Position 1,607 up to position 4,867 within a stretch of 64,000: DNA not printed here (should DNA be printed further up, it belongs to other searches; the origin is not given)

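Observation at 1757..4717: XDH-family fused subunit whose ferredoxin-like domain has lost all eight Fe-S cysteines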

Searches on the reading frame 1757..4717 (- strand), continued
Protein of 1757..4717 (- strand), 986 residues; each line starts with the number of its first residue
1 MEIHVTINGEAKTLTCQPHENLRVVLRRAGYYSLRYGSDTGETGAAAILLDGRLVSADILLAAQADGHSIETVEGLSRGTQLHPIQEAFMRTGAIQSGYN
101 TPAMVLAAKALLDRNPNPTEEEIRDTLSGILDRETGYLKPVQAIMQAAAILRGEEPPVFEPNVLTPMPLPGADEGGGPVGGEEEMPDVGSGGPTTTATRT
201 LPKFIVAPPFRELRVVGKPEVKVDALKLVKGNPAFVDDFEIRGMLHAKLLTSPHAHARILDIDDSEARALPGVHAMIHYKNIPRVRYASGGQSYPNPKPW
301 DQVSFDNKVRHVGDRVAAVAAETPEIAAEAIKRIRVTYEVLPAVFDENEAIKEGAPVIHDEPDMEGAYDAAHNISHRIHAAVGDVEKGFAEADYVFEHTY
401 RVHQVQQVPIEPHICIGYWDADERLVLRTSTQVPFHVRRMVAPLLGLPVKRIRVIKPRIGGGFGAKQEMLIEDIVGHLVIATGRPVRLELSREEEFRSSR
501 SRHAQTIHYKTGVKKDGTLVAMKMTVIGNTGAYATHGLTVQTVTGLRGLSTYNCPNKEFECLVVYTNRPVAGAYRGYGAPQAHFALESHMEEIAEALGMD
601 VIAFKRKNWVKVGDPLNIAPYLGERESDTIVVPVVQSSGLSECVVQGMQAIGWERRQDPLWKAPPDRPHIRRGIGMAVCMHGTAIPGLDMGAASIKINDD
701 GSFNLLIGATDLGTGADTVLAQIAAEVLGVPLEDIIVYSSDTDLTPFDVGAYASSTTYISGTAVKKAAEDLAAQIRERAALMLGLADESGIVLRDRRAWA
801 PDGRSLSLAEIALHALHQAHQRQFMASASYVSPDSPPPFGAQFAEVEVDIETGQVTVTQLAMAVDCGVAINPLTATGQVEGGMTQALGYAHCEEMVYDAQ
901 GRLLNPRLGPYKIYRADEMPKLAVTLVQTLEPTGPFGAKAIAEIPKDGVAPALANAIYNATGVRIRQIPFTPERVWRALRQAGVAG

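Call 41: search_protein_families(library=pfam, proteins=[L070:8928-9935:+, L020:8235-9257:+, L075:11424-12797:-, L043:2747-6304:-, L009:5832-7022:+, L008:4891-5883:+, L039:9697-10764:+, L005:16962-18305:+, L050:6498-7841:+, L081:7077-7571:+], max_evalue=0.00001)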
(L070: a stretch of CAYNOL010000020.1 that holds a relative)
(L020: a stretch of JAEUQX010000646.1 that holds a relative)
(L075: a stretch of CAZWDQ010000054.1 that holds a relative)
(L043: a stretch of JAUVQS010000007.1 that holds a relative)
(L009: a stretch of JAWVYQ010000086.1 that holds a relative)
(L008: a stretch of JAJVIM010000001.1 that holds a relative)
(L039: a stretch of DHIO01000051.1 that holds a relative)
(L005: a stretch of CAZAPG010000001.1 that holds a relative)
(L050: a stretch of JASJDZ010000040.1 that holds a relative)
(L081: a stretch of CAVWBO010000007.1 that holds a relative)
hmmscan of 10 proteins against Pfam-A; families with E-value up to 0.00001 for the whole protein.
L070:8928-9935:+ (335 aa): 1 family
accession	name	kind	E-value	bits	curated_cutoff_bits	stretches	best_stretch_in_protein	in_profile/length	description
PF01180.27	DHO_dh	-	1.7e-15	57.4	27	1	4-290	2-290/291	Dihydroorotate dehydrogenase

L020:8235-9257:+ (340 aa): 1 family
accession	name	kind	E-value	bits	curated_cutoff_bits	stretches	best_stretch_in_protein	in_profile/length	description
PF00296.26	Bac_luciferase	-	3.3e-63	214.4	27.9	1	13-317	20-313/314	Luciferase-like monooxygenase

L075:11424-12797:- (457 aa): 2 families
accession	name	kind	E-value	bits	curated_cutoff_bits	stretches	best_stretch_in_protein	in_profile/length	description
PF01979.26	Amidohydro_1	-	9.4e-23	81.4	25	1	41-426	1-344/345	Amidohydrolase family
PF07969.17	Amidohydro_3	-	1e-13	52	29.7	1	33-54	1-22/472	Amidohydrolase family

L043:2747-6304:- (1185 aa): 6 families
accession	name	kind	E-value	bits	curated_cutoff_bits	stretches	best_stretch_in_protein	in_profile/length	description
PF07992.20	Pyr_redox_2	-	1.2e-29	104.1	26.1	1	616-915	1-291/291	Pyridine nucleotide-disulphide oxidoreductase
PF14691.11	Fer4_20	-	1.5e-24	86.4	25.8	1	523-603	26-109/113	Dihydroprymidine dehydrogenase domain II, 4Fe-4S cluster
PF13738.12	Pyr_redox_3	-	5.1e-11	42.8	30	0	705-898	128-305/305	Pyridine nucleotide-disulphide oxidoreductase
PF13450.12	NAD_binding_8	-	8.5e-08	32.8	21.9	1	620-654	1-35/68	NAD(P)-binding Rossmann-like domain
PF13237.11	Fer4_10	-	3.7e-06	27.2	25.5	0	991-1061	10-53/53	4Fe-4S dicluster domain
PF00070.33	Pyr_redox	-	3.8e-06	27.8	22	0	748-815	1-71/82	Pyridine nucleotide-disulphide oxidoreductase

L009:5832-7022:+ (396 aa): 2 families
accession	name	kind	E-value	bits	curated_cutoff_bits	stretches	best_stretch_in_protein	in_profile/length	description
PF01546.33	Peptidase_M20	-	1e-25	91.3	24.6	1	80-392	1-205/206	Peptidase family M20/M25/M40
PF07687.19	M20_dimer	-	1.5e-14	54.2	21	1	183-280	3-98/107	Peptidase dimerisation domain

L008:4891-5883:+ (330 aa): 2 families
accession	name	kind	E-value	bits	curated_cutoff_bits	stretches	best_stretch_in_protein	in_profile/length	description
PF02729.26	OTCace_N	-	1.6e-39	135.8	29.9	1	8-153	1-148/148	Aspartate/ornithine carbamoyltransferase, carbamoyl-P binding domain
PF00185.30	OTCace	-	3.3e-39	134.9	29.4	1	180-324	15-156/157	Aspartate/ornithine carbamoyltransferase, Asp/Orn binding domain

L039:9697-10764:+ (355 aa): 2 families
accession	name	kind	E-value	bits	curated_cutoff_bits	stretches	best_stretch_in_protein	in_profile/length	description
PF00962.28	A_deaminase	-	3e-91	306.4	27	1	31-351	1-329/330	Adenosine deaminase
PF19326.5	AMP_deaminase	-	5.9e-08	32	27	1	211-347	452-587/630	AMP deaminase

L005:16962-18305:+ (447 aa): 3 families
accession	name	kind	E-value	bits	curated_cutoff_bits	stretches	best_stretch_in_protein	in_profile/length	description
PF01977.22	UbiD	-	1.2e-55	188.3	23.3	1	101-295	5-204/206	3-octaprenyl-4-hydroxybenzoate carboxy-lyase Rift-related domain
PF20696.2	UbiD_C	-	4.1e-26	91.9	24.2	1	306-422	6-127/127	3-octaprenyl-4-hydroxybenzoate carboxy-lyase C-terminal domain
PF20695.2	UbiD_N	-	1e-15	58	24.3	1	11-85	1-73/78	3-octaprenyl-4-hydroxybenzoate carboxy-lyase N-terminal domain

L050:6498-7841:+ (447 aa): 2 families
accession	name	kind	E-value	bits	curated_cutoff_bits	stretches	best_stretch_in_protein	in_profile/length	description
PF00208.27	ELFV_dehydrog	-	3.8e-83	279.3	23.4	1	200-445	1-241/241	Glutamate/Leucine/Phenylalanine/Valine dehydrogenase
PF02812.23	ELFV_dehydrog_N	-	1.7e-50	170.5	25.3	1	55-183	1-129/129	Glu/Leu/Phe/Val dehydrogenase, dimerisation domain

L081:7077-7571:+ (164 aa): 0 families

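Call 61: search_protein_families(library=pfam, proteins=[L007:9191-9976:+, L007:8132-9136:+, L005:9092-9844:+, L035:8631-9401:+, L035:9406-9906:+, L041:4449-5423:+, L041:6020-6388:+, L023:7619-9088:+, L004:2537-4174:+, L004:1575-2540:+], max_evalue=0.001)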
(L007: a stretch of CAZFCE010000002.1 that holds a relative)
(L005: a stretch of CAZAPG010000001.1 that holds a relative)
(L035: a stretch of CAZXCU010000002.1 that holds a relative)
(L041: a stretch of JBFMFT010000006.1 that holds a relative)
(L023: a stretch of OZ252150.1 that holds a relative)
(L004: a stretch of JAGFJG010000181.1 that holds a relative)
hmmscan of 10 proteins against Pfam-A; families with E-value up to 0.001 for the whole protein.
L007:9191-9976:+ (261 aa): 2 families
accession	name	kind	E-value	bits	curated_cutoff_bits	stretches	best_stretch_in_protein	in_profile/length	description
PF01791.15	DeoC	-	1.3e-34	120.3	23.8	1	17-230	2-229/229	DeoC/LacD family aldolase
PF22649.2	Cgl0159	-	4.1e-09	36.5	27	1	116-233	117-241/251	Cgl0159-like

L007:8132-9136:+ (334 aa): 3 families
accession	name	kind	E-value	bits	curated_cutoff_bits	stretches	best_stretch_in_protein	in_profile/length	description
PF02826.25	2-Hacid_dh_C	-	8.2e-52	175.6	25.1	1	120-295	1-178/178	D-isomer specific 2-hydroxyacid dehydrogenase, NAD binding domain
PF00389.36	2-Hacid_dh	-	2.3e-09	37.5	24.6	1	43-324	27-132/134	D-isomer specific 2-hydroxyacid dehydrogenase, catalytic domain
PF13241.12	NAD_binding_7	-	0.00062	20.7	22.1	0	153-231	5-83/104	Putative NAD(P)-binding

L005:9092-9844:+ (250 aa): 4 families
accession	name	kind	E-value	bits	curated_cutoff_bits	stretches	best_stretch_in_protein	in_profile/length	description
PF13561.12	adh_short_C2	-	2.1e-45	155.6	27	1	17-239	8-234/236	Enoyl-(Acyl carrier protein) reductase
PF00106.31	adh_short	-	7.5e-45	153.3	26.6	1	6-188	1-183/195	short chain dehydrogenase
PF08659.16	KR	-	1.9e-13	51.2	22.6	1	7-118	2-116/180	KR domain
PF23441.1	SDR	-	1.1e-06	28.7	27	1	116-239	124-254/258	SDR-like rossmann domain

L035:8631-9401:+ (256 aa): 2 families
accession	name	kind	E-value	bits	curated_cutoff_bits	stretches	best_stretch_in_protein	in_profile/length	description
PF13531.11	SBP_bac_11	-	3.5e-07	30.6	25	0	152-222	146-223/227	Bacterial extracellular solute-binding protein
PF01547.30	SBP_bac_1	-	2.2e-06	28.3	26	0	81-157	50-140/307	Bacterial extracellular solute-binding protein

L035:9406-9906:+ (166 aa): 0 families

L041:4449-5423:+ (324 aa): 2 families
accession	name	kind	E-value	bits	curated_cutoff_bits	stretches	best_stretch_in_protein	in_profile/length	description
PF09414.15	RNA_ligase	-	1.4e-22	81.1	27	1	153-316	2-171/171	RNA ligase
PF21189.3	PHA02142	-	1.5e-06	29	27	1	4-71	1-63/92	PHA02142 OB-fold domain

L041:6020-6388:+ (122 aa): 3 families
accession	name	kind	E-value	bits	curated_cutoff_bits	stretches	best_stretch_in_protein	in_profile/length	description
PF18480.7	DUF5615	-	3e-21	75.8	23.8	1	1-106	1-107/110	Domain of unknown function (DUF5615)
PF01927.22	Mut7-C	-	8.7e-06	26.3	23.3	1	1-72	1-63/146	Mut7-C RNAse domain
PF18478.7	PIN_10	-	8.4e-05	23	26.2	1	1-58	1-63/84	PIN like domain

L023:7619-9088:+ (489 aa): 3 families
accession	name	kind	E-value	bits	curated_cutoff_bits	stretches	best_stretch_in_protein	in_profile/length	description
PF05598.16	DUF772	-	1.4e-12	47.9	23.1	1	81-142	1-65/74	Transposase domain (DUF772)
PF01609.27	DDE_Tnp_1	-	3.6e-08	33.9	23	1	357-477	54-200/200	Transposase DDE domain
PF13751.12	DDE_Tnp_1_6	-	1.9e-05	25.4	25.1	1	417-478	61-122/125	Transposase DDE domain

L004:2537-4174:+ (545 aa): 2 families
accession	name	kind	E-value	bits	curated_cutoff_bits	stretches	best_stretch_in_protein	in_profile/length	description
PF07669.17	Eco57I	-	4.5e-11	43.6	25.3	1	114-223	62-170/171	Eco57I restriction-modification methylase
PF02384.22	N6_Mtase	-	7.6e-05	22.6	20.4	0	26-96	18-88/311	N-6 DNA Methylase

L004:1575-2540:+ (321 aa): 1 family
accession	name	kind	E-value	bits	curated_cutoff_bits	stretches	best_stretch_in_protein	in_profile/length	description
PF09572.16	RE_XamI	-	2.3e-115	384.9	25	1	54-309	2-256/256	XamI restriction endonuclease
